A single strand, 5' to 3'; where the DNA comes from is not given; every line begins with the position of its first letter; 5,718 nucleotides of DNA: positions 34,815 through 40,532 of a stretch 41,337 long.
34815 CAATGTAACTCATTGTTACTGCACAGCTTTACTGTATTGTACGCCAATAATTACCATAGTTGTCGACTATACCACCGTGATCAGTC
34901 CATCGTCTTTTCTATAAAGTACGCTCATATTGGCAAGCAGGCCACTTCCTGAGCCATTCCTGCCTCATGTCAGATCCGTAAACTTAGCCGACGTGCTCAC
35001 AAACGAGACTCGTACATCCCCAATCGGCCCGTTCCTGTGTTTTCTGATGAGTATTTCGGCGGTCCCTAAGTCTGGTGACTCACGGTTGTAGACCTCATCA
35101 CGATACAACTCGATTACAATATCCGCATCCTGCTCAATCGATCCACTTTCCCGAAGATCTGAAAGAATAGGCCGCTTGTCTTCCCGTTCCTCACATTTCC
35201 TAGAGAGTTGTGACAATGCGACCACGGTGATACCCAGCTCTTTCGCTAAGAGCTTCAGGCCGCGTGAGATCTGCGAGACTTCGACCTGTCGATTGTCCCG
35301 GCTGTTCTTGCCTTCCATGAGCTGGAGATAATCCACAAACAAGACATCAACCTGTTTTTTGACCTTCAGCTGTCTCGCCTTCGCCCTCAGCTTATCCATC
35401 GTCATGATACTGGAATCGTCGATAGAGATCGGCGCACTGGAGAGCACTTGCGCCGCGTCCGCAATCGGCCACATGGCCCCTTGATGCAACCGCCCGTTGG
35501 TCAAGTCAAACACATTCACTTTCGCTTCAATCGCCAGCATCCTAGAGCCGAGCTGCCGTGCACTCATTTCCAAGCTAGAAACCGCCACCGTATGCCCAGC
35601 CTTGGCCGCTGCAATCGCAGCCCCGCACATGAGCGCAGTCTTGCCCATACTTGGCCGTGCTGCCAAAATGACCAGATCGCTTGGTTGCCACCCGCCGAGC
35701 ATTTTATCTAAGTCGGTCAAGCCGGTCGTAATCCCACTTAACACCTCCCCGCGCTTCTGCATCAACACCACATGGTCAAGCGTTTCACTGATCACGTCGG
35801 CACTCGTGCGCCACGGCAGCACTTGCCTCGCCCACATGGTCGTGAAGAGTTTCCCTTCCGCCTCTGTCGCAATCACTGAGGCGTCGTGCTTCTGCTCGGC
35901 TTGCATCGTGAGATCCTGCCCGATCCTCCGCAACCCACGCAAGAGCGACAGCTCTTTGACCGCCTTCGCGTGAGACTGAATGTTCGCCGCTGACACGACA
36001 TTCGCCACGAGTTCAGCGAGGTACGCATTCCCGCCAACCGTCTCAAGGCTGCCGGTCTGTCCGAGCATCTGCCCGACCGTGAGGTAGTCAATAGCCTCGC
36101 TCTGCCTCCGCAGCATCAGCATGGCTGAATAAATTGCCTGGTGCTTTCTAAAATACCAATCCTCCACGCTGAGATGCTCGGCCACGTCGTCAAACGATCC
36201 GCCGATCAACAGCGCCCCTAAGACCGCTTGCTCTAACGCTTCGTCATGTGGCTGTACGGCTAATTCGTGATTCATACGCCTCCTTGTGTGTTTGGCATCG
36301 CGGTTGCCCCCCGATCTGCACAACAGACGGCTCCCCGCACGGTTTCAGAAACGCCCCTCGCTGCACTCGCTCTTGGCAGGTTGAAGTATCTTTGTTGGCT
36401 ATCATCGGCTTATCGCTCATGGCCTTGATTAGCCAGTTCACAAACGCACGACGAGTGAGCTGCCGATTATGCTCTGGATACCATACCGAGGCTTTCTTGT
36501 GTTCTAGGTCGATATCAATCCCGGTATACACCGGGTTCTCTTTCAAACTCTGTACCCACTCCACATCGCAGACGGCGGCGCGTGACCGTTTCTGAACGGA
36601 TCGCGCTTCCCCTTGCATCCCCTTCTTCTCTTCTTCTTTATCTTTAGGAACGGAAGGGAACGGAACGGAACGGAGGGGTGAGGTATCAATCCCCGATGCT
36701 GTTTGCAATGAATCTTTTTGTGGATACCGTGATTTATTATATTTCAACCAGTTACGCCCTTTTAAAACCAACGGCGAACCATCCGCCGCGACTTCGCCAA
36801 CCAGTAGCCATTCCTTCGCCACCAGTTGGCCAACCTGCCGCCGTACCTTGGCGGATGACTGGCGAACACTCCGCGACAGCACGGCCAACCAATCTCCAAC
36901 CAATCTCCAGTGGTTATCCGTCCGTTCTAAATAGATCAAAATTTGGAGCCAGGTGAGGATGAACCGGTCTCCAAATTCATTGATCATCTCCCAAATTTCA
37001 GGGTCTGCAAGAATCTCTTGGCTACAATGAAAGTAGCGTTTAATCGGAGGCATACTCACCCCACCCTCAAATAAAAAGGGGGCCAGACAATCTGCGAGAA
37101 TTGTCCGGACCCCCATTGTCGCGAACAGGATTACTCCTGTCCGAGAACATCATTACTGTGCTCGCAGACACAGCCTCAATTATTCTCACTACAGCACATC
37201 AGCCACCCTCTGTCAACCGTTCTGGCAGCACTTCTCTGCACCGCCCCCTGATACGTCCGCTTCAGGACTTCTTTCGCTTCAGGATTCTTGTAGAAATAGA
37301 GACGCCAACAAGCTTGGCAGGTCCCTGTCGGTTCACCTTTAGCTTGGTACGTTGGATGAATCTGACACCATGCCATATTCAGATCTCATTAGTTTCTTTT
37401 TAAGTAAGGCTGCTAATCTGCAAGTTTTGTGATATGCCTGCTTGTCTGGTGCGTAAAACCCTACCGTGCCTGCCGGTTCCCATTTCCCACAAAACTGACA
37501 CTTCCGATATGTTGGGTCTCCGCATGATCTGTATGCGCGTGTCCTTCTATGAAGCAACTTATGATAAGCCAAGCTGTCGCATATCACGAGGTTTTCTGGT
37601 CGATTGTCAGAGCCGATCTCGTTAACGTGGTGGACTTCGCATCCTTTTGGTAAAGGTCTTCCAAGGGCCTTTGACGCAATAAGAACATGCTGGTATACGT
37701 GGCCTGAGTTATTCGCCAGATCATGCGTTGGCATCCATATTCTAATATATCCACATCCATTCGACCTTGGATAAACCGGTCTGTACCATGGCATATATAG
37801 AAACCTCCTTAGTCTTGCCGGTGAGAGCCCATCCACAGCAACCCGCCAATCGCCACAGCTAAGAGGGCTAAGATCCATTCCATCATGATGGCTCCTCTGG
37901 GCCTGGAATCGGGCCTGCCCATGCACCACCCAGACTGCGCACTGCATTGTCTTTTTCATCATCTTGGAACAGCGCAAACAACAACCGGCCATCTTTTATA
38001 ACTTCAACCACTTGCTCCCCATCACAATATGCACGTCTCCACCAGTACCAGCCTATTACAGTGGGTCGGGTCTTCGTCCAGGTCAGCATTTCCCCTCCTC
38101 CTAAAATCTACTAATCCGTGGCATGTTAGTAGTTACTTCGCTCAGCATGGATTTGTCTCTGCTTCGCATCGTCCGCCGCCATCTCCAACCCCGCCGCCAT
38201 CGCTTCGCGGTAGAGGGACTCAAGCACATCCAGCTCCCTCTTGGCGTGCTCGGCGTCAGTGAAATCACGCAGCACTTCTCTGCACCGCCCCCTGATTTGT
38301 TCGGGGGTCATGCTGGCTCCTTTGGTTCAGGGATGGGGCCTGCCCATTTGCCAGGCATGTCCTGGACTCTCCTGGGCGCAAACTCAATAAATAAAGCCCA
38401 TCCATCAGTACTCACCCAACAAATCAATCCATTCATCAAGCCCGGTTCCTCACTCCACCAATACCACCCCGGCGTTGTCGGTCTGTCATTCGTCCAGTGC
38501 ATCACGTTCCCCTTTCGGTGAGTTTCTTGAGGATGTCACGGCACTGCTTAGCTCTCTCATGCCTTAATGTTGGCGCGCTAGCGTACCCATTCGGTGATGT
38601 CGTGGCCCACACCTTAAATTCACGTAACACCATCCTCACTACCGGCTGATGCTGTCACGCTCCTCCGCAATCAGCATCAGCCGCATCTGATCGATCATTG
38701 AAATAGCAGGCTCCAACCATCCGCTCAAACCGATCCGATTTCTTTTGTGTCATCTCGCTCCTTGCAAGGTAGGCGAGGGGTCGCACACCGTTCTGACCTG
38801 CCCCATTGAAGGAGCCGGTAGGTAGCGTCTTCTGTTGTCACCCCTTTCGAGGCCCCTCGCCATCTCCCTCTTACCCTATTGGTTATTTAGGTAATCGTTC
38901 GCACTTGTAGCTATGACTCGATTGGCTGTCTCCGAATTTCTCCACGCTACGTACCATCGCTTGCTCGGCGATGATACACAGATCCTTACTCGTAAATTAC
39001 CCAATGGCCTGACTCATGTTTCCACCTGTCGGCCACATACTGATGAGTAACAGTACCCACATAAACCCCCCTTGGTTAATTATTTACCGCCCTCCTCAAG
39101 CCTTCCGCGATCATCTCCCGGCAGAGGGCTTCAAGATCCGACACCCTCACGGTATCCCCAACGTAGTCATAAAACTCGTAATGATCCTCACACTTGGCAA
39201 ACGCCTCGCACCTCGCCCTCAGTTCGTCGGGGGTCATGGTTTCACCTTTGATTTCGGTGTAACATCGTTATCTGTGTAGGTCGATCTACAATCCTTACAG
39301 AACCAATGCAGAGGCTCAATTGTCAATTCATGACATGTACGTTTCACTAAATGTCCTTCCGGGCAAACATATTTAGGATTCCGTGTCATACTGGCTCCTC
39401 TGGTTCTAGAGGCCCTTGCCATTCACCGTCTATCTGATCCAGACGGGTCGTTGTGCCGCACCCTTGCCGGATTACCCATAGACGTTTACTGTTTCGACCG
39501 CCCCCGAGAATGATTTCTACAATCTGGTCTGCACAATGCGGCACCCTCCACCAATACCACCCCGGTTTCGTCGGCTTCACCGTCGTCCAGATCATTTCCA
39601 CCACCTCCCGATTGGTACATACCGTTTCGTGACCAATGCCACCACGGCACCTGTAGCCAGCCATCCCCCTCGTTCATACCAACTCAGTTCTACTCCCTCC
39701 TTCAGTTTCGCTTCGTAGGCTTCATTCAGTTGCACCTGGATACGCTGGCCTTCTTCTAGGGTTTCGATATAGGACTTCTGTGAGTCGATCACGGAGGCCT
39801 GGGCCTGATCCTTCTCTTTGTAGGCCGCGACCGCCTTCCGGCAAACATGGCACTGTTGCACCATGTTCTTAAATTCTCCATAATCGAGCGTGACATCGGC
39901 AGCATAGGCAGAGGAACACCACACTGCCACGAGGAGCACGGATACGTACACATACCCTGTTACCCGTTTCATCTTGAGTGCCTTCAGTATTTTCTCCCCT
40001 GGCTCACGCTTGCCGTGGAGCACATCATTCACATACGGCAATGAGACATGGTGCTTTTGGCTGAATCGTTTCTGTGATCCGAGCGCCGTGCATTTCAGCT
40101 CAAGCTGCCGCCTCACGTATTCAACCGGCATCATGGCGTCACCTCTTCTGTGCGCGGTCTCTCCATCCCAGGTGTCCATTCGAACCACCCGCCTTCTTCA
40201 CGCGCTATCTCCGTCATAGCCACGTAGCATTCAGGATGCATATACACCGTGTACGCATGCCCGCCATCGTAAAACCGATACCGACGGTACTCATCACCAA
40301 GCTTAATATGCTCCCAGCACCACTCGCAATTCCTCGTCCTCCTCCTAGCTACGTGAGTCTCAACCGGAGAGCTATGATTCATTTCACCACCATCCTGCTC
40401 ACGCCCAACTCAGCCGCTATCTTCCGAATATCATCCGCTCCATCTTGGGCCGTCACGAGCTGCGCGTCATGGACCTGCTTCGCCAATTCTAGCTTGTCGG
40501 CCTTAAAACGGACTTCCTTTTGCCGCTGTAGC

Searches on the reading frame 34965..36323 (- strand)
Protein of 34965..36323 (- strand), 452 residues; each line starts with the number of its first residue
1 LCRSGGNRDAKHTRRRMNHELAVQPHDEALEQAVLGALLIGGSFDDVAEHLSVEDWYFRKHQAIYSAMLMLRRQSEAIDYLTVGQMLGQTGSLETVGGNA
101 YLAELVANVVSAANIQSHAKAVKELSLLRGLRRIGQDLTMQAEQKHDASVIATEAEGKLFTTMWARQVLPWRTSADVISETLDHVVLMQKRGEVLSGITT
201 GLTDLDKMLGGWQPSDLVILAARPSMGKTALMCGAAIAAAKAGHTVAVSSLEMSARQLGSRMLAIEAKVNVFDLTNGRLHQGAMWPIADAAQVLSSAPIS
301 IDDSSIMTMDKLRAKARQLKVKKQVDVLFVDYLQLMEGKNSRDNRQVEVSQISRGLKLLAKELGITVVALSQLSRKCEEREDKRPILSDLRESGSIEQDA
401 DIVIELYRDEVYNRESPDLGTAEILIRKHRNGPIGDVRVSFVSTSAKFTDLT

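Call 24: search_protein_families(library=phrogs, proteins=[window:34965-36323:-], max_evalue=0.001)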
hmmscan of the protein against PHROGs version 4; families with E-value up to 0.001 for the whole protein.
window:34965-36323:- (452 aa): 8 families
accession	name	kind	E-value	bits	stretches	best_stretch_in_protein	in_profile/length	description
phrog_19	-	DNA, RNA and nucleotide metabolism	4.7e-108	363.7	1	17-441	150-571/621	DnaB-like replicative helicase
phrog_11530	-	unknown function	3e-47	161.9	1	298-442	5-149/184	-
phrog_243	-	DNA, RNA and nucleotide metabolism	2e-45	155.9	1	192-451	15-268/273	DnaB-like replicative helicase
phrog_239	-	DNA, RNA and nucleotide metabolism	3.3e-33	116.6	1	145-450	289-598/801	DNA primase/helicase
phrog_23150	-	unknown function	6.8e-14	52.9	1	28-233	9-212/217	-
phrog_19347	-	unknown function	1e-11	46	1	390-414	1-25/79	-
phrog_97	-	other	4.3e-05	23.9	1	187-241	39-99/506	UvsX-like recombinase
phrog_20000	-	unknown function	0.00098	20.2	0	20-87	21-89/132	-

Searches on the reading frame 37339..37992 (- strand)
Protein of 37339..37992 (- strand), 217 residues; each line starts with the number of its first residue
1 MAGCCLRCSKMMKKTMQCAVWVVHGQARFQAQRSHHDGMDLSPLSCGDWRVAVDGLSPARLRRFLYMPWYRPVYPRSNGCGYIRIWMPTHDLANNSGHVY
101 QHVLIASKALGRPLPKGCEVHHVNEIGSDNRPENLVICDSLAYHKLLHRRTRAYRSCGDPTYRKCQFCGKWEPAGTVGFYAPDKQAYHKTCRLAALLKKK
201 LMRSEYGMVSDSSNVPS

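Call 24: search_protein_families(library=phrogs, proteins=[window:37339-37992:-], max_evalue=0.001)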
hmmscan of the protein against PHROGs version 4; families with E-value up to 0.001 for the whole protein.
window:37339-37992:- (217 aa): 10 families
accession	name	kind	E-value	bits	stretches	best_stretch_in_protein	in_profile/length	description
phrog_7545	-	DNA, RNA and nucleotide metabolism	2.2e-14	54.9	1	76-157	62-142/160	HNH endonuclease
phrog_15471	-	DNA, RNA and nucleotide metabolism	1.2e-13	52.3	1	78-166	14-106/183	HNH endonuclease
phrog_20891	-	DNA, RNA and nucleotide metabolism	1.5e-12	48.6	1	80-136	135-191/219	HNH endonuclease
phrog_10730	-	DNA, RNA and nucleotide metabolism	9e-12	46.2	1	78-149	72-142/234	HNH endonuclease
phrog_21964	-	DNA, RNA and nucleotide metabolism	1.9e-11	45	1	81-153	149-217/244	HNH endonuclease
phrog_25114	-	unknown function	6e-11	43.5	1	95-153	72-136/156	-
phrog_99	-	DNA, RNA and nucleotide metabolism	8.3e-07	30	1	79-139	146-197/383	HNH endonuclease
phrog_59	-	DNA, RNA and nucleotide metabolism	8.9e-06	26.3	1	78-140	172-228/423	HNH endonuclease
phrog_959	-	DNA, RNA and nucleotide metabolism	1.3e-05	25.9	1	94-140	53-99/138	HNH endonuclease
phrog_19902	-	DNA, RNA and nucleotide metabolism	5.8e-05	23.9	1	81-149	71-137/221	HNH endonuclease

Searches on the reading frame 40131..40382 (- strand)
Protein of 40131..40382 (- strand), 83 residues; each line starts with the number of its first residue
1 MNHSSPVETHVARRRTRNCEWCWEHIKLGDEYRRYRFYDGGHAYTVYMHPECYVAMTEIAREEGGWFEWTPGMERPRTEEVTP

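Call 24: search_protein_families(library=phrogs, proteins=[window:40131-40382:-], max_evalue=0.001)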
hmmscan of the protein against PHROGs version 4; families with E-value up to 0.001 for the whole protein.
window:40131-40382:- (83 aa): 1 family
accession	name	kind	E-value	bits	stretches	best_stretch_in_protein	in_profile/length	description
phrog_7314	-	unknown function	1.4e-05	26.2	1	8-79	6-78/134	-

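Call 44: search_protein_families(library=pfam, proteins=[window:40131-40382:-], max_evalue=0.01)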
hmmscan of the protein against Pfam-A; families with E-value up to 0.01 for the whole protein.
window:40131-40382:- (83 aa): 0 families

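Call 87: search_protein_families(library=padloc, proteins=[window:40131-40382:-], max_evalue=0.001)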
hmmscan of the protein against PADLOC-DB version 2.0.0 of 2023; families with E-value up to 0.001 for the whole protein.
window:40131-40382:- (83 aa): 0 families
